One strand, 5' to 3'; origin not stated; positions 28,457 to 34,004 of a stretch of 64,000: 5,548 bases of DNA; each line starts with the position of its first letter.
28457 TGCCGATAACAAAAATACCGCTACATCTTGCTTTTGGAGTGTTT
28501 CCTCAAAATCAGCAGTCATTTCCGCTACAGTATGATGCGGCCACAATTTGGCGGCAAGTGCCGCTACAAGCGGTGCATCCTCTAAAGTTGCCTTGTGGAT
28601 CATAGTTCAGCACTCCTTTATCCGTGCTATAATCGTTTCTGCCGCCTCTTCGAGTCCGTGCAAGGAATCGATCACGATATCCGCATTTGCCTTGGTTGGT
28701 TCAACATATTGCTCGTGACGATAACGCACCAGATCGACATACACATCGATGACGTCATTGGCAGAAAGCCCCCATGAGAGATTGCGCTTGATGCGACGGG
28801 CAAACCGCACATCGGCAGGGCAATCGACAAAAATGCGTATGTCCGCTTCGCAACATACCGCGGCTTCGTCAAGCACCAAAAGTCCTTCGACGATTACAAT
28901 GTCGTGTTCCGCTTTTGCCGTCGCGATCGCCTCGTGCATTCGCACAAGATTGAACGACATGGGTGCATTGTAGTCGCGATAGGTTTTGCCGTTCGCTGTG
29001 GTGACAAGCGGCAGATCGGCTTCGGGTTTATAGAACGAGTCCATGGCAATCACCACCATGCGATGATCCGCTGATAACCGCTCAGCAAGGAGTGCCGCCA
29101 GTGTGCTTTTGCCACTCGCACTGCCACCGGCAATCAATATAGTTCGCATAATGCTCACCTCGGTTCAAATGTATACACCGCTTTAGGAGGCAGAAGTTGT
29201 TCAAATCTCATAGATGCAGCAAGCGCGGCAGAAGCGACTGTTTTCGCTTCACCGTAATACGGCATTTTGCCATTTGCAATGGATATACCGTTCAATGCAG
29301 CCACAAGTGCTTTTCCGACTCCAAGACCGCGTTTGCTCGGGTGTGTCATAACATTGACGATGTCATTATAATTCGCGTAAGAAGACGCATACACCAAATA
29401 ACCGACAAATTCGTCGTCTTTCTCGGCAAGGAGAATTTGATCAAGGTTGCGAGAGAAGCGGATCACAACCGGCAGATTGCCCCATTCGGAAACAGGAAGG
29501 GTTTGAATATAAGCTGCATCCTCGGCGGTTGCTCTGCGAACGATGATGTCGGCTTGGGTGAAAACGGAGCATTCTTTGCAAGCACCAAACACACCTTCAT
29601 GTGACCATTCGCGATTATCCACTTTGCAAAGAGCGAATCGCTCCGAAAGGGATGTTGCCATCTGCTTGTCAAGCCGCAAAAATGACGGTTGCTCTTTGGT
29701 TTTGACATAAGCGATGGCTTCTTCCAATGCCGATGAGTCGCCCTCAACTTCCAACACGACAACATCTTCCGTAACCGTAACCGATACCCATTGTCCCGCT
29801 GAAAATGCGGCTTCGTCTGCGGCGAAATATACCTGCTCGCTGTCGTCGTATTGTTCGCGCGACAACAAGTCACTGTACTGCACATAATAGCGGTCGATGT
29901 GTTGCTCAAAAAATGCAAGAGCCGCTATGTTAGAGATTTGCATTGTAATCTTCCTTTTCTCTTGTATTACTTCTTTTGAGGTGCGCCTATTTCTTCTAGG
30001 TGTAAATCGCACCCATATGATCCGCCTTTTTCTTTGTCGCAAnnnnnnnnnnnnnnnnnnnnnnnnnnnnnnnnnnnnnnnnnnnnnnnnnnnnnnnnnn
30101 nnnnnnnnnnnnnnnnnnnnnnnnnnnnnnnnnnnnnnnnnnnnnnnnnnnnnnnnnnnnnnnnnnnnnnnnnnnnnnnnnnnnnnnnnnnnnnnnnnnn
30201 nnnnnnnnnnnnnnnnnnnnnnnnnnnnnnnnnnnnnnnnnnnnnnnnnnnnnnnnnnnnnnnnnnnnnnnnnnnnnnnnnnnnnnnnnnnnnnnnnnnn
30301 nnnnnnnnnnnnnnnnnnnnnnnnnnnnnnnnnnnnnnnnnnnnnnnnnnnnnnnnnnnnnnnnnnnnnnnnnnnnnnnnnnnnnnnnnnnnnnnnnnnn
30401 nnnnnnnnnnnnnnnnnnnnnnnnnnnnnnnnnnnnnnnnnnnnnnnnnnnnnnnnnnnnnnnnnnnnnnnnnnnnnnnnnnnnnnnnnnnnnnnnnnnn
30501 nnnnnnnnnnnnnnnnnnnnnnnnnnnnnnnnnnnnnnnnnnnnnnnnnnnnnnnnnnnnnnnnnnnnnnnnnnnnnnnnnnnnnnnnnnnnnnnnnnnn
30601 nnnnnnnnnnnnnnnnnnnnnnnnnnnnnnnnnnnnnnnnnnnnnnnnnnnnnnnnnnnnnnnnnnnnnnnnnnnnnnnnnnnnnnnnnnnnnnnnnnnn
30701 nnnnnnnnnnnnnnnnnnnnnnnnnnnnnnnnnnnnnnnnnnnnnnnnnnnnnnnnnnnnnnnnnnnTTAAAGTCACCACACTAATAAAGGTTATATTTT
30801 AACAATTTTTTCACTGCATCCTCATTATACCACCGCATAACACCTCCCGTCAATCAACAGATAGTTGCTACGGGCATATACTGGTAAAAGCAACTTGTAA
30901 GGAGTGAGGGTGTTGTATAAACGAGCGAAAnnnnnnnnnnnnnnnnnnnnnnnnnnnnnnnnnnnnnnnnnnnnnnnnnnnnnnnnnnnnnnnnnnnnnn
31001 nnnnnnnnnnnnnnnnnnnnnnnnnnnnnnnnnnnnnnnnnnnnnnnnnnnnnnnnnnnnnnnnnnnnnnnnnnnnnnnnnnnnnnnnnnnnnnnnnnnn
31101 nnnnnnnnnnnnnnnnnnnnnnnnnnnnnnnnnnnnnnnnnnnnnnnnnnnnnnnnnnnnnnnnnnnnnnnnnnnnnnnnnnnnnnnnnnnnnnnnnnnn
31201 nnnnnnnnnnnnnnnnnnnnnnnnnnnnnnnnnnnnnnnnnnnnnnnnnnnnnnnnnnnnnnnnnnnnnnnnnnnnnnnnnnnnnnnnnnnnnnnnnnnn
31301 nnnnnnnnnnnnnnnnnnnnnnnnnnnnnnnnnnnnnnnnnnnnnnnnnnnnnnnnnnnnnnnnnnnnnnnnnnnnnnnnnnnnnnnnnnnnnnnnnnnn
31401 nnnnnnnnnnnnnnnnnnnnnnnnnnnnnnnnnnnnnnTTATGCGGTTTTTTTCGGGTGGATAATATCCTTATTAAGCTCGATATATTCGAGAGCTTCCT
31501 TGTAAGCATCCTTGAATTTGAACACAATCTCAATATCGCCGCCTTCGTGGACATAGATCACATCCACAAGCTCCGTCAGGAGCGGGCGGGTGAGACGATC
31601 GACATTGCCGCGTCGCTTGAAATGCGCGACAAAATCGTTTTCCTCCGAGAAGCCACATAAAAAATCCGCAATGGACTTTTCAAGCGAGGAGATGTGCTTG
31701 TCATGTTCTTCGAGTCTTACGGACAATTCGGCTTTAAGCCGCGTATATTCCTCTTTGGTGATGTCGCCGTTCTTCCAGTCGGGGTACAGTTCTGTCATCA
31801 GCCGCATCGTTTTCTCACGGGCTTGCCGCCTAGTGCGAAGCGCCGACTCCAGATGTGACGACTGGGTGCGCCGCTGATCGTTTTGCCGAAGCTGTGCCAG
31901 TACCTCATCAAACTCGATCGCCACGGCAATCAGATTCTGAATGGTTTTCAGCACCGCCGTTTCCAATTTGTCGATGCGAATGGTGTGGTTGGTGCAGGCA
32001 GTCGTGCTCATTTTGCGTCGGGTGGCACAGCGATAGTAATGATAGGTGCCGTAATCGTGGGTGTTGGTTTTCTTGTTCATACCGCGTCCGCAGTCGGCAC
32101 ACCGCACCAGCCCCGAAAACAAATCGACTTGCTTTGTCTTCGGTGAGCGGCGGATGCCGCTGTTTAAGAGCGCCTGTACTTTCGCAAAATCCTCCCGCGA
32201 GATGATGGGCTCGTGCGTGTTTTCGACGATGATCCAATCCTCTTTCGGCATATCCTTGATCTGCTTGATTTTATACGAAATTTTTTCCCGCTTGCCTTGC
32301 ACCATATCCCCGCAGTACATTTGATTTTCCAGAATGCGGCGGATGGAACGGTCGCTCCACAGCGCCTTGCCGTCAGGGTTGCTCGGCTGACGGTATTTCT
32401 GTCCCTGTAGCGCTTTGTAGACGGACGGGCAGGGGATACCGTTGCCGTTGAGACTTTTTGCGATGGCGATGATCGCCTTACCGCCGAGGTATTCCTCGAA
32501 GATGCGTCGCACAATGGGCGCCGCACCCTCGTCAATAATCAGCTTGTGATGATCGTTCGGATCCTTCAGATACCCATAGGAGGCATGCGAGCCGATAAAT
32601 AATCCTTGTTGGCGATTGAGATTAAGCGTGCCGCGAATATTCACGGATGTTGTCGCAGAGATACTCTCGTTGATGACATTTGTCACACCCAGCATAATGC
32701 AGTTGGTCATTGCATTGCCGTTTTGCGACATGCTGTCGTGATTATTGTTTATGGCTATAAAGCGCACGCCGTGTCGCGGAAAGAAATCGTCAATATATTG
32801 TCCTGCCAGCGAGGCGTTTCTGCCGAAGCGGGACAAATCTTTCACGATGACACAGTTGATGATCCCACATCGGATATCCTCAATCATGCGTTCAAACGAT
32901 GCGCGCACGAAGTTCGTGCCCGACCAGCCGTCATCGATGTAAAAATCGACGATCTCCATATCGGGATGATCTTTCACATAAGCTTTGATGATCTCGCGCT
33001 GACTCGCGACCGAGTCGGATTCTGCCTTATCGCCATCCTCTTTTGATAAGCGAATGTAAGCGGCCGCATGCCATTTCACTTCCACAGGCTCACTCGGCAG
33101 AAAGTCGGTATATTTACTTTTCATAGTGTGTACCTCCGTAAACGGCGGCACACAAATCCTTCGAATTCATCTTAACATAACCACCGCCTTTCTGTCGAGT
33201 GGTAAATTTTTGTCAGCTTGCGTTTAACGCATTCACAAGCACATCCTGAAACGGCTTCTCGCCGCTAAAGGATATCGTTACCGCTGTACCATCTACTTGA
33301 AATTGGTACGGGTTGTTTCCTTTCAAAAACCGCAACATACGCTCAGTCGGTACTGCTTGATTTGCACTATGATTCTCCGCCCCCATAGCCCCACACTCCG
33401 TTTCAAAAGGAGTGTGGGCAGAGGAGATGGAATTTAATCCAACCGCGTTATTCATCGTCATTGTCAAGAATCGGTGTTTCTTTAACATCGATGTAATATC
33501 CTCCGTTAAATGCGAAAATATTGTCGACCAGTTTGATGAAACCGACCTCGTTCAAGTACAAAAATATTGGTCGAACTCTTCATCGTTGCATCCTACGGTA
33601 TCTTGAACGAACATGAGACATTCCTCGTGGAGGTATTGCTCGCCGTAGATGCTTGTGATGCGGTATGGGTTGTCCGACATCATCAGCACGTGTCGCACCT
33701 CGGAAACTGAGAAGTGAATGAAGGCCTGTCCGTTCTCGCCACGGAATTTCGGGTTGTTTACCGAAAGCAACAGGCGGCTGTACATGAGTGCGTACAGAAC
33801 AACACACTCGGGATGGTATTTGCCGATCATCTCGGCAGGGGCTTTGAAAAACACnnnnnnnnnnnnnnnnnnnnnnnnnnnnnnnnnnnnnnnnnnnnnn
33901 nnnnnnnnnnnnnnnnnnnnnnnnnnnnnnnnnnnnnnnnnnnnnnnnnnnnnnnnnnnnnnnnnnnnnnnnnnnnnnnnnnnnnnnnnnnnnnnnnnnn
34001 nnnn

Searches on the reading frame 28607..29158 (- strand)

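Call 12: search_protein_families(library=pfam, proteins=[window:28607-29158:-], max_evalue=0.001)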
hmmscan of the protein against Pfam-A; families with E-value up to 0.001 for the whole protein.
window:28607-29158:- (183 aa): 7 families
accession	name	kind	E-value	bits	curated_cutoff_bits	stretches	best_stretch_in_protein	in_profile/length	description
PF00485.24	PRK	-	4.8e-17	62.8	22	1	81-166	105-190/196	Phosphoribulokinase / Uridine kinase family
PF13238.12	AAA_18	-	2e-07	32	29.4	1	7-126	1-112/128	AAA domain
PF02224.24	Cytidylate_kin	-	1.6e-06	28.4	26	0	85-180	112-209/211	Cytidylate kinase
PF06414.18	Zeta_toxin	-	9.2e-06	25.7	22.3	1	7-77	19-89/199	Zeta toxin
PF13207.12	AAA_17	-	0.0002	22.1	27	0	11-125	2-122/136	AAA domain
PF01121.26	CoaE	-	0.00045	20.4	27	0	73-138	93-153/180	Dephospho-CoA kinase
PF13401.12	AAA_22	-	0.00057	20.6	27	0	7-99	8-93/130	AAA domain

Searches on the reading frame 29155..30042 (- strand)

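Call 12: search_protein_families(library=pfam, proteins=[window:29155-30042:-], max_evalue=0.001)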
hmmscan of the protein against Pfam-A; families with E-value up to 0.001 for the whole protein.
window:29155-30042:- (295 aa): 3 families
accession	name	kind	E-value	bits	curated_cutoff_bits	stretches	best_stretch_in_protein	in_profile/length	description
PF00583.31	Acetyltransf_1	-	5.4e-07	30.3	20.7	1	196-250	25-84/116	Acetyltransferase (GNAT) family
PF13508.13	Acetyltransf_7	-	8.4e-07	29.7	27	1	201-253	3-54/84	Acetyltransferase (GNAT) domain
PF12746.13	GNAT_acetyltran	-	0.00055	20.1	26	0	218-281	171-235/243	GNAT acetyltransferase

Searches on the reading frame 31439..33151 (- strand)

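Call 12: search_protein_families(library=pfam, proteins=[window:31439-33151:-], max_evalue=0.001)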
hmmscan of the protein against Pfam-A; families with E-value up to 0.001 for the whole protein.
window:31439-33151:- (570 aa): 3 families
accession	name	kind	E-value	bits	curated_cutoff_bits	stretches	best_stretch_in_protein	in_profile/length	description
PF07508.19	Recombinase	-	1.7e-26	92.8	21.1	1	210-330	3-100/102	Recombinase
PF00239.26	Resolvase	-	3.6e-20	73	23.3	1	29-182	1-142/145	Resolvase, N terminal domain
PF13408.12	Zn_ribbon_recom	-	5.1e-18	65.6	25.3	1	344-404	1-57/58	Recombinase zinc beta ribbon domain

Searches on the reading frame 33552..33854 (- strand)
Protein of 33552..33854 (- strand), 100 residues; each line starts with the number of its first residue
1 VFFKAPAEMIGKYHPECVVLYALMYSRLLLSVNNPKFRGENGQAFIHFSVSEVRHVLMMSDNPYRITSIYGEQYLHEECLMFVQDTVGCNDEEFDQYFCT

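Call 12: search_protein_families(library=pfam, proteins=[window:33552-33854:-], max_evalue=0.001)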
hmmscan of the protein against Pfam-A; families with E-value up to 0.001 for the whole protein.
window:33552-33854:- (100 aa): 1 family
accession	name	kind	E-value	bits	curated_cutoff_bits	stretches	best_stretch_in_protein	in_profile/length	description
PF06970.17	RepA_N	-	0.00019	21.7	30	1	16-62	22-67/76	Replication initiator protein A (RepA) N-terminus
